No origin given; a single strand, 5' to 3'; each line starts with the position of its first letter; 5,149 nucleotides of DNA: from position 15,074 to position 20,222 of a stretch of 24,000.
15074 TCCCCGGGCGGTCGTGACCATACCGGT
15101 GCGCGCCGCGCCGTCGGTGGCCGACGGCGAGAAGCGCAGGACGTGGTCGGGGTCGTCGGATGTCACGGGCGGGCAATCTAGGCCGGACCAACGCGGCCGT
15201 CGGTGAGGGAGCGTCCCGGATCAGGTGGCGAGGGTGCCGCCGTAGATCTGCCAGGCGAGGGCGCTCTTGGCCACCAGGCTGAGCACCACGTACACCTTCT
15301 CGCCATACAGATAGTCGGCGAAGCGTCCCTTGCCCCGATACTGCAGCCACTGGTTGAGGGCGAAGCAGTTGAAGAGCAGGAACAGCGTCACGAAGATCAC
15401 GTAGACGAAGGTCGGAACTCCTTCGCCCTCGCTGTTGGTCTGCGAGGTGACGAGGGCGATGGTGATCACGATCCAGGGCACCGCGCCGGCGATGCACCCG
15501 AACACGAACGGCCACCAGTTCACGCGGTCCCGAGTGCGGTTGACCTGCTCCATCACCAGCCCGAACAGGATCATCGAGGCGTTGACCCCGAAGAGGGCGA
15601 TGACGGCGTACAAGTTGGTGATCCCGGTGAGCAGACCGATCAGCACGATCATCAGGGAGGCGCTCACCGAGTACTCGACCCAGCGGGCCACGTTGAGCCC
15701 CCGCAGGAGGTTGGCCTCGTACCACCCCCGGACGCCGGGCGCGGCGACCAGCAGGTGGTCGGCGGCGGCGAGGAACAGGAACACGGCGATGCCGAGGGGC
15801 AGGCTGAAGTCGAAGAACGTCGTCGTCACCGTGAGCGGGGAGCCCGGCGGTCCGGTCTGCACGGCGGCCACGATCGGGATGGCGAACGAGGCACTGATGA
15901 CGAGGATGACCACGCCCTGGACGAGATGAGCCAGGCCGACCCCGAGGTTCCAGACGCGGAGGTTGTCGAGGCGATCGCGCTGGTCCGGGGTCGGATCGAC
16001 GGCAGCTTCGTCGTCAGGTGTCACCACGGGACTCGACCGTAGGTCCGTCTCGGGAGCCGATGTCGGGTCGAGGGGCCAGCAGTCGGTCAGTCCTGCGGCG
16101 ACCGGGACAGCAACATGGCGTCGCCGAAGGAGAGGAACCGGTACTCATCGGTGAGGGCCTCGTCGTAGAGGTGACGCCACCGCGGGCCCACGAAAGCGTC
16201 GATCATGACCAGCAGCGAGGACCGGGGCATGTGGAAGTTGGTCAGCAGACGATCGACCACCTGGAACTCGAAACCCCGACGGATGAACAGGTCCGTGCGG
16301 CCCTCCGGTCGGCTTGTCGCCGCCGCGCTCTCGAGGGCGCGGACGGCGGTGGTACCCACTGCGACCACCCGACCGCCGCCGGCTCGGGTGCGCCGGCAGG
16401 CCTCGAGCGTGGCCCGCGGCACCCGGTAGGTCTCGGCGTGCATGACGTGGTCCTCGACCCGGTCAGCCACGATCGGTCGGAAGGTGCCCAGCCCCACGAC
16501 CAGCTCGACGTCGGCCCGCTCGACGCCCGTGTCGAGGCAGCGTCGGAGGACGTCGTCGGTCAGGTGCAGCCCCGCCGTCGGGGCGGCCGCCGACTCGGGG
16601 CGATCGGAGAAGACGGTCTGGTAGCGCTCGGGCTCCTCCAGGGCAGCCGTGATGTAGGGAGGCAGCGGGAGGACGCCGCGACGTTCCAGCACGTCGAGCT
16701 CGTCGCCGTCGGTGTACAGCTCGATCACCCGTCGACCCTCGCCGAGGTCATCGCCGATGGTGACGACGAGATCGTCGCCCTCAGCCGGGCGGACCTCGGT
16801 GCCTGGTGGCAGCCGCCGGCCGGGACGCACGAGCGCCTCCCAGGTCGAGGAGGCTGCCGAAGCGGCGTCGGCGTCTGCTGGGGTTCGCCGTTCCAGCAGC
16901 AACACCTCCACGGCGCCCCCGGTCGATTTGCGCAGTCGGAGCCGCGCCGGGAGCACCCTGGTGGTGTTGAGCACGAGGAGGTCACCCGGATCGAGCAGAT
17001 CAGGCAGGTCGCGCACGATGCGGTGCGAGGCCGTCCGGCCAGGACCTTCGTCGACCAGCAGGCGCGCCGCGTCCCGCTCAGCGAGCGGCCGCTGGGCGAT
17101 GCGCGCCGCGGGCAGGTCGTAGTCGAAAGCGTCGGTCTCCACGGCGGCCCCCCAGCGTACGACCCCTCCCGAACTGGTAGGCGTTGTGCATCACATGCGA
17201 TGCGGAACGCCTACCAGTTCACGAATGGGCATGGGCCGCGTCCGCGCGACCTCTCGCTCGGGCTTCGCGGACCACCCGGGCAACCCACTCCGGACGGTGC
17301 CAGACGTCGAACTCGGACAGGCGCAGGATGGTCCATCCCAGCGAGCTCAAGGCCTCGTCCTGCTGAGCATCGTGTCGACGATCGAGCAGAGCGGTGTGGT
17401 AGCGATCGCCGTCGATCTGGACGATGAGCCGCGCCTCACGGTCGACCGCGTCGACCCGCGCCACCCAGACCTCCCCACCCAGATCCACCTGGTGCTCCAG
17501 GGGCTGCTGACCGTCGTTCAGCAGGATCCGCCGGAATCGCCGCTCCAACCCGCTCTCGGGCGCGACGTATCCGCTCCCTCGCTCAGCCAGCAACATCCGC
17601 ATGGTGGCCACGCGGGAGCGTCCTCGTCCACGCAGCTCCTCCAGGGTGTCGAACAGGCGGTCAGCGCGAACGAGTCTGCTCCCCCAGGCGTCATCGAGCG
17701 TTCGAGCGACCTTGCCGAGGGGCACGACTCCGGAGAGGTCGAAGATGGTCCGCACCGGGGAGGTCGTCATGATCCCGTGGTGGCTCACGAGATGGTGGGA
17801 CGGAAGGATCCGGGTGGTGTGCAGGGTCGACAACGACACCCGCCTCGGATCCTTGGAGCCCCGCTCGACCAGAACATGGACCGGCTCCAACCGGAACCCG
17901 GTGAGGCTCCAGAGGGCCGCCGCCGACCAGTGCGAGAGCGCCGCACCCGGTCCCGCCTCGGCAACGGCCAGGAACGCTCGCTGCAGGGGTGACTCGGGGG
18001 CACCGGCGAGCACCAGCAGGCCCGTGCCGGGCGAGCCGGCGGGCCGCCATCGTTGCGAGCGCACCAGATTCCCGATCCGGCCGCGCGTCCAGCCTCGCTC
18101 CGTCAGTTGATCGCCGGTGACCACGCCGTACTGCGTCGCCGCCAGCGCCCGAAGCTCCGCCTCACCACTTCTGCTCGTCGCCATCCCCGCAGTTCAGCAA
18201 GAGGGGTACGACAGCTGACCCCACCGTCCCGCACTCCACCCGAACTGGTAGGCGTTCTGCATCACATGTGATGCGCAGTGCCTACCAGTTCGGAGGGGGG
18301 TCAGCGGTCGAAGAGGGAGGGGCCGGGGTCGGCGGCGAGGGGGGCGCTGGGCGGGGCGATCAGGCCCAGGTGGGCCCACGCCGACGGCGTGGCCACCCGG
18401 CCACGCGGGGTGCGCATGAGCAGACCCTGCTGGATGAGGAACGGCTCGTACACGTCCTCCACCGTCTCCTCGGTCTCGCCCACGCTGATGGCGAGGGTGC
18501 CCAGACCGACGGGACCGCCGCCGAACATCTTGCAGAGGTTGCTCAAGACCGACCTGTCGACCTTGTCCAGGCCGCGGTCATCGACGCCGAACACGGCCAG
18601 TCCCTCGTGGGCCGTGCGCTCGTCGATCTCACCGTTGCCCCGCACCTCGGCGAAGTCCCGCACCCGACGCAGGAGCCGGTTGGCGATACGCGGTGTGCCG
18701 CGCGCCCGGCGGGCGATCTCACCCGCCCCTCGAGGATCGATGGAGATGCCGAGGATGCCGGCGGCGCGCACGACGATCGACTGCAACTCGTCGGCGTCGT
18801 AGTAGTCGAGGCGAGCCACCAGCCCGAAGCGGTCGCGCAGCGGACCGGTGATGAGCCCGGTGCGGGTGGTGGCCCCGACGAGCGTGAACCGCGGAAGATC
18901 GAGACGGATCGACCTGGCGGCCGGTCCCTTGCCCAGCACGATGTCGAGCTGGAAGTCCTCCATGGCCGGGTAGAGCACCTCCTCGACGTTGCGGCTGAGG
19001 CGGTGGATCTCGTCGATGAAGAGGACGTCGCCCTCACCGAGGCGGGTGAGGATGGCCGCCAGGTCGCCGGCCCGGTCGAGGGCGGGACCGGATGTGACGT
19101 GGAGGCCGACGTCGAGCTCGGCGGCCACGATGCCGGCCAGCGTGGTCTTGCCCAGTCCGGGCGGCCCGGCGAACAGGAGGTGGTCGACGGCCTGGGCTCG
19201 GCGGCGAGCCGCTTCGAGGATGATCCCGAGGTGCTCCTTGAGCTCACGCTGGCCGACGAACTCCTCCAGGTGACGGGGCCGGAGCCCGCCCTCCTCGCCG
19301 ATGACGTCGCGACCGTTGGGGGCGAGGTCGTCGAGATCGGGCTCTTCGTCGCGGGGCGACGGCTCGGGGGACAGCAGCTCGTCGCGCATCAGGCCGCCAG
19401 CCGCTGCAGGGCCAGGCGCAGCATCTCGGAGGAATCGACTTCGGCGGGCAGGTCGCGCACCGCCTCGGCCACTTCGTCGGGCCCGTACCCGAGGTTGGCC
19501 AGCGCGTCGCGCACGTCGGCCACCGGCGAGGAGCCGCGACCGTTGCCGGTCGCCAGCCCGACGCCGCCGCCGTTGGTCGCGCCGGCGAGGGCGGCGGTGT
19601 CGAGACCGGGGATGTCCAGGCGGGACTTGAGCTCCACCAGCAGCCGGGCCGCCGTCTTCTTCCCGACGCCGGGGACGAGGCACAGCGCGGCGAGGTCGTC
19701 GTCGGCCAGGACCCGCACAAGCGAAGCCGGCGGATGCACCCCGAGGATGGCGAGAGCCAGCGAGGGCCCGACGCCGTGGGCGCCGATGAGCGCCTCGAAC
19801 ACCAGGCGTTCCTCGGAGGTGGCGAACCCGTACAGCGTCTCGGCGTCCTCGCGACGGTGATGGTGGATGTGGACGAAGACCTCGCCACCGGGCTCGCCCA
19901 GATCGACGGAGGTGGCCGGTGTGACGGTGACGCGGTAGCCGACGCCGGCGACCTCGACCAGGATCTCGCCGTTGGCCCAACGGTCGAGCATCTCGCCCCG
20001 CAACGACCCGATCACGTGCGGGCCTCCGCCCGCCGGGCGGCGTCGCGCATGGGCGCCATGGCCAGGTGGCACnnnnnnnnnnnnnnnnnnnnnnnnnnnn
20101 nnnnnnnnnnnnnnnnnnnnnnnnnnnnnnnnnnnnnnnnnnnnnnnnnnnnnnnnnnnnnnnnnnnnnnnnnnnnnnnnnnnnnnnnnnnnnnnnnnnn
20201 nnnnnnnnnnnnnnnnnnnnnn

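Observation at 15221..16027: Full-length heliorhodopsin gene (inverted-topology retinal protein with unresolved physiological role)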

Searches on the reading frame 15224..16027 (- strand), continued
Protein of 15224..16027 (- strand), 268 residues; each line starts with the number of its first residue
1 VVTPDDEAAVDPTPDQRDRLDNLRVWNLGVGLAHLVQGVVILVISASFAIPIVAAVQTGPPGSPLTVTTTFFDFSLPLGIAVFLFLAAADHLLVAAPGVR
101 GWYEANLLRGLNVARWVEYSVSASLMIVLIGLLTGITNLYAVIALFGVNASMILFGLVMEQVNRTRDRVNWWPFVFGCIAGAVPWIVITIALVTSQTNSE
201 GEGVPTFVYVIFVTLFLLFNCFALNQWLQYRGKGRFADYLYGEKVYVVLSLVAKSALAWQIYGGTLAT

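Call 59: search_solved_structures(query=window:15224-16027:-, max_evalue=1e-20, show_alignments=5)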
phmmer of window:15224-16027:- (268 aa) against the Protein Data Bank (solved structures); distinct sequences matched with E-value up to 1e-20: 6.
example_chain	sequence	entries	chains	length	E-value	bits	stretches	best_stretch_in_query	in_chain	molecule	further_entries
9ljj_A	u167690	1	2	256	2.6e-65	223.7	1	20-266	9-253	Heliorhodopsin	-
6su3_X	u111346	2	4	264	2.8e-65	223.6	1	20-266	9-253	48C12 heliorhodopsin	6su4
6uh3_A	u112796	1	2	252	5.8e-65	222.5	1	20-266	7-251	Heliorhodopsin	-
6is6_A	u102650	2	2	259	1.2e-59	205.1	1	20-266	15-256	heliorhodopsin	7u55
7clj_A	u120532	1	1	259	3.1e-59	203.8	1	20-266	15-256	heliorhodopsin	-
9vfc_A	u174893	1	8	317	2.9e-38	135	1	22-265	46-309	heliorhodopsin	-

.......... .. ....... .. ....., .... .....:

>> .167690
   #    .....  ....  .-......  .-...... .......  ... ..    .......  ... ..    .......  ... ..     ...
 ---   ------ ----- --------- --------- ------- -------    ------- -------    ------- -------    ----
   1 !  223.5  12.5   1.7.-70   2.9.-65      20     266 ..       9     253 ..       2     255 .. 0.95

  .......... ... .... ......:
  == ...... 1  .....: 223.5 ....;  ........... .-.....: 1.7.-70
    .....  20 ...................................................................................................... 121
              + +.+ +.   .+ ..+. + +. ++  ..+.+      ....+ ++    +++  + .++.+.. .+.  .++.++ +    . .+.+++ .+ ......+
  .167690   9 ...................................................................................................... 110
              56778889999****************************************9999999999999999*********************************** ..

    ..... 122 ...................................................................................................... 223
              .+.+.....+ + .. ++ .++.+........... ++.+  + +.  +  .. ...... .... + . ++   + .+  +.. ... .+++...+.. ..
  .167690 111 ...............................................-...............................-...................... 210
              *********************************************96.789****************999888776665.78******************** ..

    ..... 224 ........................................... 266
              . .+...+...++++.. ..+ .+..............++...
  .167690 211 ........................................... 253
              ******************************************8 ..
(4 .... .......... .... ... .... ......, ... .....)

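Call 62: search_protein_families(library=pfam, proteins=[L173:3079-3504:-], max_evalue=0.001)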
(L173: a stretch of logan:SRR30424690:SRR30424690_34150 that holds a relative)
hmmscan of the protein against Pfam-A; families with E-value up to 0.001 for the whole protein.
L173:3079-3504:- (142 aa): 0 families

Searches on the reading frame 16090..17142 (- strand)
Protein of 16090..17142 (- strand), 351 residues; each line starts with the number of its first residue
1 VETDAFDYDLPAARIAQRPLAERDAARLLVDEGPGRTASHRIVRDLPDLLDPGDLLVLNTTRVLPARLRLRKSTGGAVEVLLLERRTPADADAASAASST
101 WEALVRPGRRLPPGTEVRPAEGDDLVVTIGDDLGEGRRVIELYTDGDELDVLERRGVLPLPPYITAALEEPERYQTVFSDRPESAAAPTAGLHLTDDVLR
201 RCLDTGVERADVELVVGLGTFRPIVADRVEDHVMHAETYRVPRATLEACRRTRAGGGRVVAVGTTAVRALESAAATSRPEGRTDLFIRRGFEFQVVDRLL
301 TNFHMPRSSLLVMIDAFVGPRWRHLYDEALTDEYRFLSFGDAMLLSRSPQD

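Call 4: search_protein_families(library=pfam, proteins=[window:16090-17142:-], max_evalue=0.01)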
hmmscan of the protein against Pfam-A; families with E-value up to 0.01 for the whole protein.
window:16090-17142:- (351 aa): 1 family
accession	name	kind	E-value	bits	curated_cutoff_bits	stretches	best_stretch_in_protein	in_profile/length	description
PF02547.20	Queuosine_synth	-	1.3e-108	363.4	25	1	4-345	2-322/322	Queuosine biosynthesis protein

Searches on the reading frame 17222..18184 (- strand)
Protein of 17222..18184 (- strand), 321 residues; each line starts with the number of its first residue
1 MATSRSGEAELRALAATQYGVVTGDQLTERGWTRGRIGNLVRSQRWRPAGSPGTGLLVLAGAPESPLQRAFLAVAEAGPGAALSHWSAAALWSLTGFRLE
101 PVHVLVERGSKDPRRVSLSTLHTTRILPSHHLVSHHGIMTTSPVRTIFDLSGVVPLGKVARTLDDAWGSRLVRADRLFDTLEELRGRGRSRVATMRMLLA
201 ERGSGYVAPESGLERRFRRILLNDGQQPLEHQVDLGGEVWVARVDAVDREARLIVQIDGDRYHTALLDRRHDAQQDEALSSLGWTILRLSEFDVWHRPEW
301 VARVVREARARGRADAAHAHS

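Call 4: search_protein_families(library=pfam, proteins=[window:17222-18184:-], max_evalue=0.01)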
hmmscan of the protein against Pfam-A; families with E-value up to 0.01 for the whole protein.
window:17222-18184:- (321 aa): 3 families
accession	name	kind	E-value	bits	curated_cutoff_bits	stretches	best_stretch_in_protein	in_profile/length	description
PF18741.7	MTES_1575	-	3.8e-08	33.7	38.2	1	246-305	34-92/96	REase_MTES_1575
PF04480.18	DUF559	-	1.4e-06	28.6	20.6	1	244-303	46-102/109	Protein of unknown function (DUF559)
PF13338.12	AbiEi_4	-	0.0024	18.4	25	0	10-46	2-38/49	Transcriptional regulator, AbiEi antitoxin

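Call 51: search_protein_families(library=ncbifam, proteins=[window:17222-18184:-], max_evalue=0.01)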
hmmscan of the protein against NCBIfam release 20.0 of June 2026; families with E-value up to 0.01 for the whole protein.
window:17222-18184:- (321 aa): 1 family
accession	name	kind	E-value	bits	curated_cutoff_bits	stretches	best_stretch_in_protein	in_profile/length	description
NF058533.1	antiphage_ProA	equivalog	0.0052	14.2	1500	1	253-309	1647-1703/1903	anti-phage protein ProA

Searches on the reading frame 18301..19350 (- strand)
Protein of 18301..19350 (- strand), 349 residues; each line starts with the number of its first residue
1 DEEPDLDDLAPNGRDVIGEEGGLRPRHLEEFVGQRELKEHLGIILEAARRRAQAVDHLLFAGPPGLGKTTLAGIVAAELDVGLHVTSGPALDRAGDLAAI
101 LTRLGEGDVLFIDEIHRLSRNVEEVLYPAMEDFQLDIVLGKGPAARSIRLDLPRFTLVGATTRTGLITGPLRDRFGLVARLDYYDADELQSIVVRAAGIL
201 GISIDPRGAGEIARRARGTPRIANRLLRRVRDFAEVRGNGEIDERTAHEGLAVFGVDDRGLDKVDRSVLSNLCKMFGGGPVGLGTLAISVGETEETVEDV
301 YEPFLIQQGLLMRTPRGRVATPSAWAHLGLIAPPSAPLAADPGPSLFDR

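Call 23: search_protein_families(library=pfam, proteins=[window:18301-19350:-], max_evalue=0.01)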
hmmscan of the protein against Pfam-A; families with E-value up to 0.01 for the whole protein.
window:18301-19350:- (349 aa): 10 families
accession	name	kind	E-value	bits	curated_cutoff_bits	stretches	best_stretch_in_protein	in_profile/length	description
PF05496.18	RuvB_N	-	9.5e-77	256.6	27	1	23-181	1-159/159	Holliday junction DNA helicase RuvB P-loop domain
PF17864.7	AAA_lid_4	-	1.1e-30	105.6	27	1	184-257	1-74/74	RuvB AAA lid domain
PF05491.19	RuvB_C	-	7.4e-22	77.5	24.7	1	259-328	2-71/72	RuvB C-terminal winged helix domain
PF00004.35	AAA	-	1.2e-18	68.3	21.2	1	58-180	1-128/131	ATPase family associated with various cellular activities (AAA)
PF07728.20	AAA_5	-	1.3e-07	32.2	22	1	57-175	1-139/139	AAA domain (dynein-related subfamily)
PF06068.19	TIP49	-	1.3e-05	25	23.8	1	29-84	24-79/347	TIP49 P-loop domain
PF01078.27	Mg_chelatase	-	2.4e-05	24.3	20.3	0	53-74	20-41/207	Magnesium chelatase, subunit ChlI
PF13191.12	AAA_16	-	0.00067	20.6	32.6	0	30-89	1-59/167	AAA ATPase domain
PF13401.12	AAA_22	-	0.004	17.9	27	0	58-85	8-38/130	AAA domain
PF07724.20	AAA_2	-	0.0041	17.6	27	0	108-135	77-104/166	AAA domain (Cdc48 subfamily)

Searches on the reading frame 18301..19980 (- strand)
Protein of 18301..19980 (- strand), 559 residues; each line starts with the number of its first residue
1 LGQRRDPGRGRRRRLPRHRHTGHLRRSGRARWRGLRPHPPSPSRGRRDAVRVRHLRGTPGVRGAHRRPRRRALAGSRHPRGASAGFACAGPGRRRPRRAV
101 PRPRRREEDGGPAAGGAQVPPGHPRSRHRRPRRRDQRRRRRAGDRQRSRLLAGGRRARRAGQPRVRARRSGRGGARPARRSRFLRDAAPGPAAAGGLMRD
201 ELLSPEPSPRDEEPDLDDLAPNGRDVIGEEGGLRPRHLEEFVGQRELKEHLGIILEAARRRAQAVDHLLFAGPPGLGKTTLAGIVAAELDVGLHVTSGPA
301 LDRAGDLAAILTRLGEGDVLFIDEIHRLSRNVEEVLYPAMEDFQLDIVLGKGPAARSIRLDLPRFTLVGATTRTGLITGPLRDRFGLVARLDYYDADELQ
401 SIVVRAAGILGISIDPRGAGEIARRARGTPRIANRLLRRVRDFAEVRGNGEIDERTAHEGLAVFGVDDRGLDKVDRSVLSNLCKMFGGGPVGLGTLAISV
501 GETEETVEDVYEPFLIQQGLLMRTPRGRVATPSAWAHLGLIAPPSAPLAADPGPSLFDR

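Call 9: search_protein_families(library=pfam, proteins=[window:18301-19980:-], max_evalue=0.001)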
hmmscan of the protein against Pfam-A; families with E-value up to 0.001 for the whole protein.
window:18301-19980:- (559 aa): 7 families
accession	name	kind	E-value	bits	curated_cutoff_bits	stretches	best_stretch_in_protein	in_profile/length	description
PF05496.18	RuvB_N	-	2.6e-76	255.2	27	1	233-391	1-159/159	Holliday junction DNA helicase RuvB P-loop domain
PF17864.7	AAA_lid_4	-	3.7e-30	103.9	27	1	394-467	1-74/74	RuvB AAA lid domain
PF05491.19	RuvB_C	-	1.5e-21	76.5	24.7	1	469-538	2-71/72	RuvB C-terminal winged helix domain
PF00004.35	AAA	-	3.1e-18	66.9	21.2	1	268-390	1-128/131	ATPase family associated with various cellular activities (AAA)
PF07728.20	AAA_5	-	4.4e-07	30.4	22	1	267-385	1-139/139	AAA domain (dynein-related subfamily)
PF06068.19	TIP49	-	5e-05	23.1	23.8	1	239-294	24-79/347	TIP49 P-loop domain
PF01078.27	Mg_chelatase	-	9.5e-05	22.3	20.3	0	263-284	20-41/207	Magnesium chelatase, subunit ChlI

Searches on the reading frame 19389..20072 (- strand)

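Call 9: search_protein_families(library=pfam, proteins=[window:19389-20072:-], max_evalue=0.001)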
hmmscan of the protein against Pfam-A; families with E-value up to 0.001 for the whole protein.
window:19389-20072:- (227 aa): 4 families
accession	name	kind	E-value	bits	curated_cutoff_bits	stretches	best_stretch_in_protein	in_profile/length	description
PF01330.27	RuvA_N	-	5.8e-14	52.4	23.6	1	21-82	2-61/61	RuvA N terminal domain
PF14520.12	HHH_5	-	2.3e-12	47.6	27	1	92-149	1-56/57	Helix-hairpin-helix domain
PF07499.19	RuvA_C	-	3.9e-10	40.5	24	1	183-225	2-46/47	RuvA, C-terminal domain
PF00633.29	HHH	-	8e-06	25.9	24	0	123-145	6-28/30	Helix-hairpin-helix motif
